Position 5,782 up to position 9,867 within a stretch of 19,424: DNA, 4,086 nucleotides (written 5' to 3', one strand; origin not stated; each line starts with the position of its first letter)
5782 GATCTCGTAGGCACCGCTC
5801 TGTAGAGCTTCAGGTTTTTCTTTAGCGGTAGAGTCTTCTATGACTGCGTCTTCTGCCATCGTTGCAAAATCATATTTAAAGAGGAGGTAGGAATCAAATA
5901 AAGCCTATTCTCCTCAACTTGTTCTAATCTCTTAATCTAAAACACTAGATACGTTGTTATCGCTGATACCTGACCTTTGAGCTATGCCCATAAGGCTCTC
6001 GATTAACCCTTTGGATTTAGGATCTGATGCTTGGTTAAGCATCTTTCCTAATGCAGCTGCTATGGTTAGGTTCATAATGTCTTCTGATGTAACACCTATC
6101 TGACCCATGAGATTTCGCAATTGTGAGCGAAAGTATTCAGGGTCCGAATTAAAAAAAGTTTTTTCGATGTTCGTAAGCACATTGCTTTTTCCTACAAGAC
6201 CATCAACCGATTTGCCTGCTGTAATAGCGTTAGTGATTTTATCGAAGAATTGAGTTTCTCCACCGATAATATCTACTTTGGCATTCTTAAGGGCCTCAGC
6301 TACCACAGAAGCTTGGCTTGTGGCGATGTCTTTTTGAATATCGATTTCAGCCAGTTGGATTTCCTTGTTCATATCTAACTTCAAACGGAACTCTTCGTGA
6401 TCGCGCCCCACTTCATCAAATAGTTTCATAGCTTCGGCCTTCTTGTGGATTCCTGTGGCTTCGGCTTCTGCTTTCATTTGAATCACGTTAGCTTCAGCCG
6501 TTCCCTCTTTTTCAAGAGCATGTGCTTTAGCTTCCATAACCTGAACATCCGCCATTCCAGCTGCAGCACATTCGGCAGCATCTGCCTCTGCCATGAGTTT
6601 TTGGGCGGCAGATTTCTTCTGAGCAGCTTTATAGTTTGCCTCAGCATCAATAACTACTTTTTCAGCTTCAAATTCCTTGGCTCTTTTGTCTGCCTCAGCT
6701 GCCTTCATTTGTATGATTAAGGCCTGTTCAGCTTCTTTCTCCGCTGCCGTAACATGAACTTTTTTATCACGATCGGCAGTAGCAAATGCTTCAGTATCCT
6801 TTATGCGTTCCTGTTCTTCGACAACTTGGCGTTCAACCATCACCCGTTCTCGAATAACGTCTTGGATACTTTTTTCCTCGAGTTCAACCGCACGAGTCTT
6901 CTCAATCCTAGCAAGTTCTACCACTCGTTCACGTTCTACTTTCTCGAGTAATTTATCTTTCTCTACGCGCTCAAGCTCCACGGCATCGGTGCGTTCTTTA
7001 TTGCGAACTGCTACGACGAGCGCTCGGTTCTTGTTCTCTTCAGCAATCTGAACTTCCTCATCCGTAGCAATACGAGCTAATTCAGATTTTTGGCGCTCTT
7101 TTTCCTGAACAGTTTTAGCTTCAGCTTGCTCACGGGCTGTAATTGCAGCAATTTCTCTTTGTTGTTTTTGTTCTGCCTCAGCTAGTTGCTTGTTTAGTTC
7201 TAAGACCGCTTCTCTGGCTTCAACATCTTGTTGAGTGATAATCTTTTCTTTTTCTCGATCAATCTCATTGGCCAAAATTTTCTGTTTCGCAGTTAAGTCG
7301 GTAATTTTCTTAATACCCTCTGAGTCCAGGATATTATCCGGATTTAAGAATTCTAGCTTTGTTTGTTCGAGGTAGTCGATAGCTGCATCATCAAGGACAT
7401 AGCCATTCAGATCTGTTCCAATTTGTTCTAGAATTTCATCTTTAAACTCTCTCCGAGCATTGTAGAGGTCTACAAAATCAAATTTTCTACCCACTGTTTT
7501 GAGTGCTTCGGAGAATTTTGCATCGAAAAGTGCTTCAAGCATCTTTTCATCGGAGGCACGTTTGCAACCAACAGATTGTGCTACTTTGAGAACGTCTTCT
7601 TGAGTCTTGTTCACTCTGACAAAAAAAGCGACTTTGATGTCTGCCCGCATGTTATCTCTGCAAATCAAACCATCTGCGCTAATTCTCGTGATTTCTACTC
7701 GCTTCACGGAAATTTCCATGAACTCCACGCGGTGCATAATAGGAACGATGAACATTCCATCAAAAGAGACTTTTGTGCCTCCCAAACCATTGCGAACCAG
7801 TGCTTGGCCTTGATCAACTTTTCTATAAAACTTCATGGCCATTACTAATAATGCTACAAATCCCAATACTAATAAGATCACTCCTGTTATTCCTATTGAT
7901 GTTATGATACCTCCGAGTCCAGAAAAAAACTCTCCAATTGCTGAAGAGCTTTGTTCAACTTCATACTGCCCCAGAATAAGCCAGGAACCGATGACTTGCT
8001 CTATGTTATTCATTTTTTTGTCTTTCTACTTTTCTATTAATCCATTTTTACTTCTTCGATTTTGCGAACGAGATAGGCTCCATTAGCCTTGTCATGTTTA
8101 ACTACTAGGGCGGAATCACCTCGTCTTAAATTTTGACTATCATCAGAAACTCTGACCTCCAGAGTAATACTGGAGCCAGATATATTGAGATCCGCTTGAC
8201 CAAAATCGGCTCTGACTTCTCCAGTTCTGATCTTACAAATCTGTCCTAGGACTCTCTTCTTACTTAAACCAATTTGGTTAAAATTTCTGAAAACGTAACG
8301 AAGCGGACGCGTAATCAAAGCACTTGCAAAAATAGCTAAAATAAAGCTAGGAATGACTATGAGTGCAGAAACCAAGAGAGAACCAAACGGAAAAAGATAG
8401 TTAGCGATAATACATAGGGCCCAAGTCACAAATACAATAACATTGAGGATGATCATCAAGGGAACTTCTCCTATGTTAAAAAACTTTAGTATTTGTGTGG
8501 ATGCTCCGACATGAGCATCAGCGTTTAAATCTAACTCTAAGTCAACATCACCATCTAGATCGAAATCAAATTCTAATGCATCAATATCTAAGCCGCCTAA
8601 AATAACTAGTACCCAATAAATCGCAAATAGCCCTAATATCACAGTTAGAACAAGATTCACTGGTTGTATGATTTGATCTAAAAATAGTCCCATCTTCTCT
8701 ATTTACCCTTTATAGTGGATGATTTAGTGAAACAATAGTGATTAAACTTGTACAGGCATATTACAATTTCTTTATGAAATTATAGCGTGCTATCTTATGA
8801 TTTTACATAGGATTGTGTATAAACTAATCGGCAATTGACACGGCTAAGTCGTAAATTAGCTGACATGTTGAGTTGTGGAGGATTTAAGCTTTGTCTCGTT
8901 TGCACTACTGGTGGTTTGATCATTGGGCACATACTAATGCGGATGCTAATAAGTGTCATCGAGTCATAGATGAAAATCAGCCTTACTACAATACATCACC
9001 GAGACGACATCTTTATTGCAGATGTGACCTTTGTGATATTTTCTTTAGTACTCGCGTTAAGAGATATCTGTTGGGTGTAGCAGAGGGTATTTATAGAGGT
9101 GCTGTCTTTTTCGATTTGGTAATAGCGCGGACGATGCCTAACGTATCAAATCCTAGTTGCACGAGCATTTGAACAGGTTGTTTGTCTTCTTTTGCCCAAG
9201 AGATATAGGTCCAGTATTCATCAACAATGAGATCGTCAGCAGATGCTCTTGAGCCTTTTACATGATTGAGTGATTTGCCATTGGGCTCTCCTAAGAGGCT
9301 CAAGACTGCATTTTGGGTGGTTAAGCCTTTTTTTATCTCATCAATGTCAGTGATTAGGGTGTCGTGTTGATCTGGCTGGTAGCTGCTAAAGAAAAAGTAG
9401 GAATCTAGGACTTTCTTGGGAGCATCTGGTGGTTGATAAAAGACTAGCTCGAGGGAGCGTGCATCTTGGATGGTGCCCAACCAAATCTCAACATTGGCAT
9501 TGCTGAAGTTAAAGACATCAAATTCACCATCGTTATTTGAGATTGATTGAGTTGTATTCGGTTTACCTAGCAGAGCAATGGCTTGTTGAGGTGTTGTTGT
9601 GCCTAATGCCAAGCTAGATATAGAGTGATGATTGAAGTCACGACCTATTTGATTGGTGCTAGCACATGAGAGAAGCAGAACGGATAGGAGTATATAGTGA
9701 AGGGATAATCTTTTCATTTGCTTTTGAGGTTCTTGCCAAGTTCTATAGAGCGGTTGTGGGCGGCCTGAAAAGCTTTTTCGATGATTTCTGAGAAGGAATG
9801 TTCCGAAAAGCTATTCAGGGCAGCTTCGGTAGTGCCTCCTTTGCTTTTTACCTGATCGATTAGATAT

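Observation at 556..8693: NfeD/YqiJ-like + flotillin + 1767-aa AAA_5-type giant ATPase form a compact co-directional triad, a candidate undescribed flotillin-associated ATPase system.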

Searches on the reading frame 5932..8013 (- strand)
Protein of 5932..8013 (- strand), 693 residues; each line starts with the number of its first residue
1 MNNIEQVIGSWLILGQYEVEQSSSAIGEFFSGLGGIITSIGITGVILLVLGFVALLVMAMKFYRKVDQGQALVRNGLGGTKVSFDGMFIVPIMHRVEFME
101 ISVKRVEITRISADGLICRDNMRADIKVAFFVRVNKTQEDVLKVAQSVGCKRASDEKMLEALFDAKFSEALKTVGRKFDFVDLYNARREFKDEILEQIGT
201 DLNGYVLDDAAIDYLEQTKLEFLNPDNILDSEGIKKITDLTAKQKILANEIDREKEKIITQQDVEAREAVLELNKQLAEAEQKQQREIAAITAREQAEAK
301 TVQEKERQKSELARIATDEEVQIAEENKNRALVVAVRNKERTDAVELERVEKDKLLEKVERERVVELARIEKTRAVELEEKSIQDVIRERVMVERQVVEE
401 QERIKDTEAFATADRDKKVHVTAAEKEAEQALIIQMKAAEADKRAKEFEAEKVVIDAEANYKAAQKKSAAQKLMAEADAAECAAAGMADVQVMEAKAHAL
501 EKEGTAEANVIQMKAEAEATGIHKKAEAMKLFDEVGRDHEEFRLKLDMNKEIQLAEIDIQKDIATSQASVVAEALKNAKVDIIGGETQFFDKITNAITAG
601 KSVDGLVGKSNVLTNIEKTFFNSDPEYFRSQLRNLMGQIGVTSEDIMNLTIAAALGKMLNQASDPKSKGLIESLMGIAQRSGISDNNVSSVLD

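Call 4: search_protein_families(library=pfam, proteins=[window:5932-8013:-], max_evalue=0.01)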
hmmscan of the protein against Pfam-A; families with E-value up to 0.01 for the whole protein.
window:5932-8013:- (693 aa): 0 families

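Call 5: search_protein_families(library=padloc, proteins=[window:5932-8013:-], max_evalue=0.01)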
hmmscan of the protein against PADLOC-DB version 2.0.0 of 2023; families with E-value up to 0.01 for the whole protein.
window:5932-8013:- (693 aa): 0 families

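Call 6: search_protein_families(library=ncbifam, proteins=[window:5932-8013:-], max_evalue=0.01)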
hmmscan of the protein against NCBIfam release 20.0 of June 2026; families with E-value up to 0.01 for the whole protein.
window:5932-8013:- (693 aa): 0 families

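Call 9: search_protein_families(library=pfam, proteins=[window:5932-8013:-], max_evalue=10)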
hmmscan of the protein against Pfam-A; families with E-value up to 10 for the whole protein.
window:5932-8013:- (693 aa): 1 family
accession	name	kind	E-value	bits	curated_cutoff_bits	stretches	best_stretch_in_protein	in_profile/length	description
PF07033.16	Orthopox_B11R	-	9.3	6.6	25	1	238-268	2-31/71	Orthopoxvirus B11R protein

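Call 10: search_solved_structures(query=window:5932-8013:-, max_evalue=1, show_alignments=2)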
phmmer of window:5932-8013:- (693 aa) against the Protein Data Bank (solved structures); distinct sequences matched with E-value up to 1: 4.
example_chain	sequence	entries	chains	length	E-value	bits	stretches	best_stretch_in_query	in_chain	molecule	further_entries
3j6x_L7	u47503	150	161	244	0.27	13.3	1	464-525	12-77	60S ribosomal protein L7 | 60S ribosomal protein L7-A | 60S ribosomal protein rpL7 (L30p)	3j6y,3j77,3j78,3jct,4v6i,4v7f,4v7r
4u3m_L7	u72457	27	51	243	0.28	13.2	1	464-525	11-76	60S ribosomal protein L7-A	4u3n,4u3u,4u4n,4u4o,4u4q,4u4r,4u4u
8z5g_A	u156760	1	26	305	0.47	12.5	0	395-518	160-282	Protein QmcA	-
1zun_A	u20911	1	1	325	0.86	11.6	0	160-242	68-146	Sulfate adenylyltransferase subunit 2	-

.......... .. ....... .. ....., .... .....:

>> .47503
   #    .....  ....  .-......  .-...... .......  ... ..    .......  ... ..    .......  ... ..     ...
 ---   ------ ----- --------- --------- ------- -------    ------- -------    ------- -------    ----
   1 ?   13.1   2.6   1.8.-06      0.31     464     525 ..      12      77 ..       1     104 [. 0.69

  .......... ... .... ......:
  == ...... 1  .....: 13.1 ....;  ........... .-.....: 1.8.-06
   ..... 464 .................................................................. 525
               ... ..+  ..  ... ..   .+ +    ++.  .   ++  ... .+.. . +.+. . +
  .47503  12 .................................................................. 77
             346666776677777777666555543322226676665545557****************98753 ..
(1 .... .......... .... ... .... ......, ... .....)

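Call 29: search_solved_structures(query=A2, max_evalue=0.01, show_alignments=2)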
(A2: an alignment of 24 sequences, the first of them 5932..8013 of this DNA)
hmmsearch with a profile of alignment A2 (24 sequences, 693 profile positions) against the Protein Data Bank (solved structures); distinct sequences matched with E-value up to 0.01: 0.

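Call 30: search_protein_families(library=pfam, alignment_id=A2, max_evalue=0.01)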
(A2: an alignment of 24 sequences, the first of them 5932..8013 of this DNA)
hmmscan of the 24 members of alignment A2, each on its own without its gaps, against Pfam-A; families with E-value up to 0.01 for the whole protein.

A. member 1, window:5932-8013:- (693 aa): 0 families

B. families by the number of members that match (of 24 scanned): 0 families

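Call 31: find_homologous_proteins(query=window:5932-8013:-, max_evalue=0.001)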
Query window:5932-8013:- (693 aa): 8000 proteins with E <= 0.001 among 8000 candidates; the best 120 are listed.
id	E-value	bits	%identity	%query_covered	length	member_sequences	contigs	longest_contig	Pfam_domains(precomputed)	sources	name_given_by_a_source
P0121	0.0e+0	1427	100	100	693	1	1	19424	-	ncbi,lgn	ncbi:MAG: flotillin family protein [Verrucomicrobiota bacterium]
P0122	1.4e-282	957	72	93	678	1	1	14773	-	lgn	-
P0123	8.7e-252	855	62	94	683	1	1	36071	-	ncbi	ncbi:MAG: flotillin family protein [Verrucomicrobiota bacterium]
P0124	1.1e-248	845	62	94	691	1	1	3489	-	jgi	jgi:flotillin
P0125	1.9e-247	841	60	98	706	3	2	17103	-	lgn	-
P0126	4.0e-247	840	60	94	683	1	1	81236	-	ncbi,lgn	ncbi:MAG: hypothetical protein R2941_06160 [Desulfobacterales bacterium]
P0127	5.1e-247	840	61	94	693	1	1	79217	-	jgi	jgi:flotillin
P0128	1.2e-246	838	62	96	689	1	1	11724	-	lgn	-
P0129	3.0e-246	837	60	94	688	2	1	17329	-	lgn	-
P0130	5.4e-246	836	61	94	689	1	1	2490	-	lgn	-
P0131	7.9e-246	836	58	95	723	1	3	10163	-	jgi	-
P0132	2.7e-245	834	59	94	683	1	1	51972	-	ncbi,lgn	ncbi:MAG: hypothetical protein AB7S75_10270 [Desulfococcaceae bacterium]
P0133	2.8e-245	834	61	92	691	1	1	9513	-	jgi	jgi:uncharacterized membrane protein YqiK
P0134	2.9e-245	834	63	94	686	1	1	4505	-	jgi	jgi:flotillin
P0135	3.4e-245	834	61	92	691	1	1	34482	-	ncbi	ncbi:MAG: flotillin family protein [Verrucomicrobiales bacterium]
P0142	1.1e-243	829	61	94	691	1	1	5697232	-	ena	-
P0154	4.5e-242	823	60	94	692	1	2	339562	-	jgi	jgi:uncharacterized membrane protein YqiK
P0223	5.0e-237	807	61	95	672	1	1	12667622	-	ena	-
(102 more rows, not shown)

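Call 94: find_encoding_contigs(protein=P0142, flank=7000, max_places=1)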
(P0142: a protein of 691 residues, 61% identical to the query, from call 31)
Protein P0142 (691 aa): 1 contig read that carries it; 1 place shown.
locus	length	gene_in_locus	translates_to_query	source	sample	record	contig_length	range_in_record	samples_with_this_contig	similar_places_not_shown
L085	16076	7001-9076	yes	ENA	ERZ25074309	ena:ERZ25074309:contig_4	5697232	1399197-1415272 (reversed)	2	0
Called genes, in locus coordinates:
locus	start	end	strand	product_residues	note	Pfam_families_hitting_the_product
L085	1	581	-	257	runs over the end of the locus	PF00005:ABC_tran, PF02463:SMC_N (faint), PF13304:AAA_21 (faint)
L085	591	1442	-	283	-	PF00528:BPD_transp_1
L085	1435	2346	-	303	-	PF00528:BPD_transp_1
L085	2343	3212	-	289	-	PF12849:PBP_like_2, PF13531:SBP_bac_11 (weak)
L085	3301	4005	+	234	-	PF04542:Sigma70_r2, PF08281:Sigma70_r4_2, PF04545:Sigma70_r4 (weak)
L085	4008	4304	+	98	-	-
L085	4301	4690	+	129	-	-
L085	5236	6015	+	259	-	PF04012:PspA_IM30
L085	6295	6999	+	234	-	-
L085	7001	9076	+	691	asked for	-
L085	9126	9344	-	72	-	-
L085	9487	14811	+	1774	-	PF12458:DUF3686, PF25472:DUF7902, PF05496:RuvB_N (faint), PF07728:AAA_5 (weak), PF00004:AAA (weak)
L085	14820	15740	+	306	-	PF00211:Guanylate_cyc (faint)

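Call 95: find_encoding_contigs(protein=P0223, flank=7000, max_places=1)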
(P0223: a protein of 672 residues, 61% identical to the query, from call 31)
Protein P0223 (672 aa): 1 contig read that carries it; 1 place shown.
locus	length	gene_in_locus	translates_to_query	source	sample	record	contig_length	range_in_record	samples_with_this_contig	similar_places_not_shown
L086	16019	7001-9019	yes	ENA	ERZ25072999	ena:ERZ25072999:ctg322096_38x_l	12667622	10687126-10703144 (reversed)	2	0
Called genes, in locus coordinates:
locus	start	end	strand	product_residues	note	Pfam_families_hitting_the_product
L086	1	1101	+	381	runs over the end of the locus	PF00155:Aminotran_1_2 (weak), PF01053:Cys_Met_Meta_PP, PF00266:Aminotran_5 (faint)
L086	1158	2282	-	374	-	-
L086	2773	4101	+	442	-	-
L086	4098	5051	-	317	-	-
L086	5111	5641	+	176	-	PF01035:DNA_binding_1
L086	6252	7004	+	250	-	-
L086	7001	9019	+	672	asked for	-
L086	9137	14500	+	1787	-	PF12458:DUF3686, PF05496:RuvB_N (faint), PF07728:AAA_5 (faint), PF25472:DUF7902, PF13401:AAA_22 (faint), PF00004:AAA (weak)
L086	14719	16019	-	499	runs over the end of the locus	PF00078:RVT_1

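Call 96: find_encoding_contigs(protein=P0154, flank=7000, max_places=1)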
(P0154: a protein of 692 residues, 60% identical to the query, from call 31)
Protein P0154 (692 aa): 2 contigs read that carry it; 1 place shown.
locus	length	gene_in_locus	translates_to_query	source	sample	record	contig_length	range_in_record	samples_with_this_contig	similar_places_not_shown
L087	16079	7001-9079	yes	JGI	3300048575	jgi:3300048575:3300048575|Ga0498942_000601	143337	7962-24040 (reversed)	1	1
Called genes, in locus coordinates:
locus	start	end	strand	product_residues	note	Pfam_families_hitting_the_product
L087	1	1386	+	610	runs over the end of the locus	PF01401:Peptidase_M2, PF01432:Peptidase_M3 (faint)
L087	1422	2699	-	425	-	PF03023:MurJ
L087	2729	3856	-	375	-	PF04389:Peptidase_M28 (weak), PF01546:Peptidase_M20, PF07687:M20_dimer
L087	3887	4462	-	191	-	-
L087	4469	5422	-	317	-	PF00106:adh_short (weak), PF01073:3Beta_HSD, PF01370:Epimerase, PF02719:Polysacc_synt_2, PF04321:RmlD_sub_bind, PF13460:NAD_binding_10, PF16363:GDP_Man_Dehyd, PF07993:NAD_binding_4 (weak)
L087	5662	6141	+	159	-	-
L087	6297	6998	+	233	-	PF21001:YqiJ_N (weak)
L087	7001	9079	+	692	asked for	-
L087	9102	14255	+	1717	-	PF12458:DUF3686, PF05496:RuvB_N (faint), PF25472:DUF7902, PF00004:AAA (weak)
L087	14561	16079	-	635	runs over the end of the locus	PF08305:NPCBM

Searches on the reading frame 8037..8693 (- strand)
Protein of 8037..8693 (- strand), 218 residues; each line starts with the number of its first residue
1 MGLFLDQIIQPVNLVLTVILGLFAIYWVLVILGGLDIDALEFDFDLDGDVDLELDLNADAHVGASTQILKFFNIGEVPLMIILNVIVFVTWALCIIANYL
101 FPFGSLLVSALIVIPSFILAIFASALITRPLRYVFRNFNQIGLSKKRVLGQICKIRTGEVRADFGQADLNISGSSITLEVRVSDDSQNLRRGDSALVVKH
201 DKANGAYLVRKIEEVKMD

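Call 4: search_protein_families(library=pfam, proteins=[window:8037-8693:-], max_evalue=0.01)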
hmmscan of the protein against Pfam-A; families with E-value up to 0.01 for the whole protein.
window:8037-8693:- (218 aa): 1 family
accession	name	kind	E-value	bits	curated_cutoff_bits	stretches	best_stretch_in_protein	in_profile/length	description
PF21001.2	YqiJ_N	-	3.5e-05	24.4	23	1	15-121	7-112/116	Inner membrane protein YqiJ, N-terminal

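Call 5: search_protein_families(library=padloc, proteins=[window:8037-8693:-], max_evalue=0.01)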
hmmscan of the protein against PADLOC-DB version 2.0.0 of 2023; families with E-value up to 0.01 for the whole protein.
window:8037-8693:- (218 aa): 0 families

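Call 6: search_protein_families(library=ncbifam, proteins=[window:8037-8693:-], max_evalue=0.01)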
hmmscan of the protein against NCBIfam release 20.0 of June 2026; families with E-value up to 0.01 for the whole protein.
window:8037-8693:- (218 aa): 0 families

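Call 9: search_protein_families(library=pfam, proteins=[window:8037-8693:-], max_evalue=10)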
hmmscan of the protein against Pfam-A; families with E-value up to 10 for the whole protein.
window:8037-8693:- (218 aa): 2 families
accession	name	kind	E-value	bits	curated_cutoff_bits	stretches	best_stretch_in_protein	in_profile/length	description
PF21001.2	YqiJ_N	-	3.5e-05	24.4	23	1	15-121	7-112/116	Inner membrane protein YqiJ, N-terminal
PF05354.17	Phage_attach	-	0.03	15.4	26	1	158-211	40-85/99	Phage Head-Tail Attachment protein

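Call 100: search_solved_structures(query=A7, max_evalue=1)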
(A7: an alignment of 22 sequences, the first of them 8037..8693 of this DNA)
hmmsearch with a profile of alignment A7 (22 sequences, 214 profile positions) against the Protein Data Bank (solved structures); distinct sequences matched with E-value up to 1: 1.
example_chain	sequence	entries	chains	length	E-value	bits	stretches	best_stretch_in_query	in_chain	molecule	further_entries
2k14_A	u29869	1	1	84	0.45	13.3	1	143-200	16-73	YuaF protein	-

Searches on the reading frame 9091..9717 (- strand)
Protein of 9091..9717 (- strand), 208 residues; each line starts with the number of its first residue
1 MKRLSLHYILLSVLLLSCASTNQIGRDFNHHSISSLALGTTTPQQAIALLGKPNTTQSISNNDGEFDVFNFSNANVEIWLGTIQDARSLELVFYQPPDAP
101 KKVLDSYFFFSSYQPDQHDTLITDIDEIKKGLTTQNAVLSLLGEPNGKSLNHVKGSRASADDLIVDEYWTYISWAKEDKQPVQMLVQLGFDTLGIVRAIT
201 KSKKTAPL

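Call 4: search_protein_families(library=pfam, proteins=[window:9091-9717:-], max_evalue=0.01)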
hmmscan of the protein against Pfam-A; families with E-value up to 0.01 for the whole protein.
window:9091-9717:- (208 aa): 2 families
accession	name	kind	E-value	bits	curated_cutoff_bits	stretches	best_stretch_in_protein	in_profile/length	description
PF04355.18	BamE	-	4.1e-08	33.3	23.2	0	124-152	8-35/71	Outer membrane protein assembly factor BamE domain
PF11399.14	DUF3192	-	0.0098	16.4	26.9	0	26-71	21-65/101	Protein of unknown function (DUF3192)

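Call 5: search_protein_families(library=padloc, proteins=[window:9091-9717:-], max_evalue=0.01)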
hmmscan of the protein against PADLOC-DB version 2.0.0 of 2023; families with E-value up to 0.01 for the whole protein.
window:9091-9717:- (208 aa): 0 families

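Call 6: search_protein_families(library=ncbifam, proteins=[window:9091-9717:-], max_evalue=0.01)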
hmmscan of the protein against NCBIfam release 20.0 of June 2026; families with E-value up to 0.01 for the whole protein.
window:9091-9717:- (208 aa): 0 families
